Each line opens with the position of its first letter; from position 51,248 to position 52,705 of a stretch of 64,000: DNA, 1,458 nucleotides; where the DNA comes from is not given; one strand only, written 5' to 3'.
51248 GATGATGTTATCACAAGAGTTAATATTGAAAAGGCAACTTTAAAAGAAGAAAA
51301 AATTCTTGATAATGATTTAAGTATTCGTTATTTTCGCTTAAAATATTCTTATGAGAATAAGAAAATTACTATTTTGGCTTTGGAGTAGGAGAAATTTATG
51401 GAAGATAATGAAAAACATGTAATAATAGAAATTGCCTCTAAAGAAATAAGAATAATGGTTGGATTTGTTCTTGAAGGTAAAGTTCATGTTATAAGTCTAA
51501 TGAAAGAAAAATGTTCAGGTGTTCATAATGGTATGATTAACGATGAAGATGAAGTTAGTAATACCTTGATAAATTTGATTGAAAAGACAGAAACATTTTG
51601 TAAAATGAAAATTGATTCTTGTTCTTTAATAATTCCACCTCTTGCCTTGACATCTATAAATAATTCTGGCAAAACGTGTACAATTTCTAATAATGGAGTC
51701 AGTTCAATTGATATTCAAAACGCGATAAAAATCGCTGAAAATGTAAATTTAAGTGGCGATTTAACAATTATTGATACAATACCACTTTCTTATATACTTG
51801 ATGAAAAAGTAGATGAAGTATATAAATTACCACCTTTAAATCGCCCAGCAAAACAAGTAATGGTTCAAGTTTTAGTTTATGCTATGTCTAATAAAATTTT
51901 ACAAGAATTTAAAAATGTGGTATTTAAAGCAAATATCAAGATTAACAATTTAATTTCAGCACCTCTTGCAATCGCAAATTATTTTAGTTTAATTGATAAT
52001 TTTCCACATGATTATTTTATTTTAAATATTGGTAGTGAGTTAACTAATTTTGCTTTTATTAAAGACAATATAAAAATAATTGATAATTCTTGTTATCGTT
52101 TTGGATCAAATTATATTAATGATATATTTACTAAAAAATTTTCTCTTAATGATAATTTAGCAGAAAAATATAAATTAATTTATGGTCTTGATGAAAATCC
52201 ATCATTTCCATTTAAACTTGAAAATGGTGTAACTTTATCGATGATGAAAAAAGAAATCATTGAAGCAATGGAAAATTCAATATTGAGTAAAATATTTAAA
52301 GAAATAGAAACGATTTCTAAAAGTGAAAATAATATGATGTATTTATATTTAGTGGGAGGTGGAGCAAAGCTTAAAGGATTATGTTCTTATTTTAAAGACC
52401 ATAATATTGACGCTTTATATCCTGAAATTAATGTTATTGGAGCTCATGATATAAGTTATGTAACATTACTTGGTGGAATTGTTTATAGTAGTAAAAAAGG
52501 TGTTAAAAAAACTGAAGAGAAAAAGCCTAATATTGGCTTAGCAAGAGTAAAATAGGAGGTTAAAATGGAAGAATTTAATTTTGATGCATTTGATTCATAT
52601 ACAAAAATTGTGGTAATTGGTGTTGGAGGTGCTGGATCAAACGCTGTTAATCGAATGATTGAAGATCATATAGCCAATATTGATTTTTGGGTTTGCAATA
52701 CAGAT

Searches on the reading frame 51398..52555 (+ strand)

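Call 26: search_protein_families(library=ncbifam, max_evalue=0.00001, proteins=[window:51398-52555:+])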
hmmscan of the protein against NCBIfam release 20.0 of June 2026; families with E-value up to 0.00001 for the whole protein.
window:51398-52555:+ (385 aa): 2 families
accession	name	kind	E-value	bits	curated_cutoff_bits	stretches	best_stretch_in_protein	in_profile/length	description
TIGR01174.1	ftsA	equivalog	2.1e-27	96.2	175.85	1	8-330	3-332/371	cell division protein FtsA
NF007009.0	PRK09472.1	equivalog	9.4e-13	48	409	1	6-201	9-201/420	cell division protein FtsA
